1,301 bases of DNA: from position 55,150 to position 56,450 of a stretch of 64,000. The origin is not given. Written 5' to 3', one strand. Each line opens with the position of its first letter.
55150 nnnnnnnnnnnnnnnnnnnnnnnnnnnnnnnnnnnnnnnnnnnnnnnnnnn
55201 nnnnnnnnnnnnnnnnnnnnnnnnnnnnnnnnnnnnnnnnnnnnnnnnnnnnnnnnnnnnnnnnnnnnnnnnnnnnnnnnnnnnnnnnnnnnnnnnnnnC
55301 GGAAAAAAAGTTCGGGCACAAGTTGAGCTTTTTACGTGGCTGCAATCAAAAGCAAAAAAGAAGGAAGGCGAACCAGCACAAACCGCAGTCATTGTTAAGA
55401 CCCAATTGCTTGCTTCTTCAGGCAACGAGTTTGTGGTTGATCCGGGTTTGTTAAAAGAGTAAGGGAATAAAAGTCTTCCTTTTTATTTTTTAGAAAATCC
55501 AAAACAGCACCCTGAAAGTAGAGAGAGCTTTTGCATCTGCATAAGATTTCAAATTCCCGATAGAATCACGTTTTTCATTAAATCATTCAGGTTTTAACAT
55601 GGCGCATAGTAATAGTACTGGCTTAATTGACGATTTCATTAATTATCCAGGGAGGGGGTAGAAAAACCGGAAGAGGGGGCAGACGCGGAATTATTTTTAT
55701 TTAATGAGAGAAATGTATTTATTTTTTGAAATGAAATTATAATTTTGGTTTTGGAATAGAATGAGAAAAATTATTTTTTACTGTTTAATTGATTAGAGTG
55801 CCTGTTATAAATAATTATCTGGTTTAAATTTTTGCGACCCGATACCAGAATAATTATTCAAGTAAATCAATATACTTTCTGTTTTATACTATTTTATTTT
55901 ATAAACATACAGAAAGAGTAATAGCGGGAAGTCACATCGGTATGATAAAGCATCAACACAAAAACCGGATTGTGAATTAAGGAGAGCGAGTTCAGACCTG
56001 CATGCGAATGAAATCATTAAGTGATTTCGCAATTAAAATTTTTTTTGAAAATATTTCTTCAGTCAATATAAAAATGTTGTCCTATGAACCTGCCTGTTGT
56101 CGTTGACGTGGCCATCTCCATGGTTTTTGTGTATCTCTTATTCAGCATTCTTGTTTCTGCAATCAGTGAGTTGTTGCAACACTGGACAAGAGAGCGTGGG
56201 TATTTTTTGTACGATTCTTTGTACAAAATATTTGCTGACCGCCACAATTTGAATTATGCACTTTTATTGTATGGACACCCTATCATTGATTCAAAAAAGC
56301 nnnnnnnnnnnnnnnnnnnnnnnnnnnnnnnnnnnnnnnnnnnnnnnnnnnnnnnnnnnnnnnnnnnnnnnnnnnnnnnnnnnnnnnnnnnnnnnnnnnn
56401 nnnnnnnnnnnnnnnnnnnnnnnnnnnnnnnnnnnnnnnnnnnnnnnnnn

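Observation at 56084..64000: Low-GC 4-gene operon: membrane protein, two amidohydrolase-fold hydrolases, and a giant transmembrane Cache/P-loop NTPase. Candidate undescribed sensor-effector system.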

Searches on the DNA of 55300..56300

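Call 52: search_rna_families(source=window, start=55300, end=56300, threshold=evalue, max_evalue=1)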
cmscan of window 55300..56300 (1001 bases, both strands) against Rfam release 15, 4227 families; matches with E-value up to 1: 1.
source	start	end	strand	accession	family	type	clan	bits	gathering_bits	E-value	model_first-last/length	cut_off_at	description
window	55960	56057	-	RF01733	atoC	Cis-reg;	-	21.4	50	0.47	1-93/93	no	atoC RNA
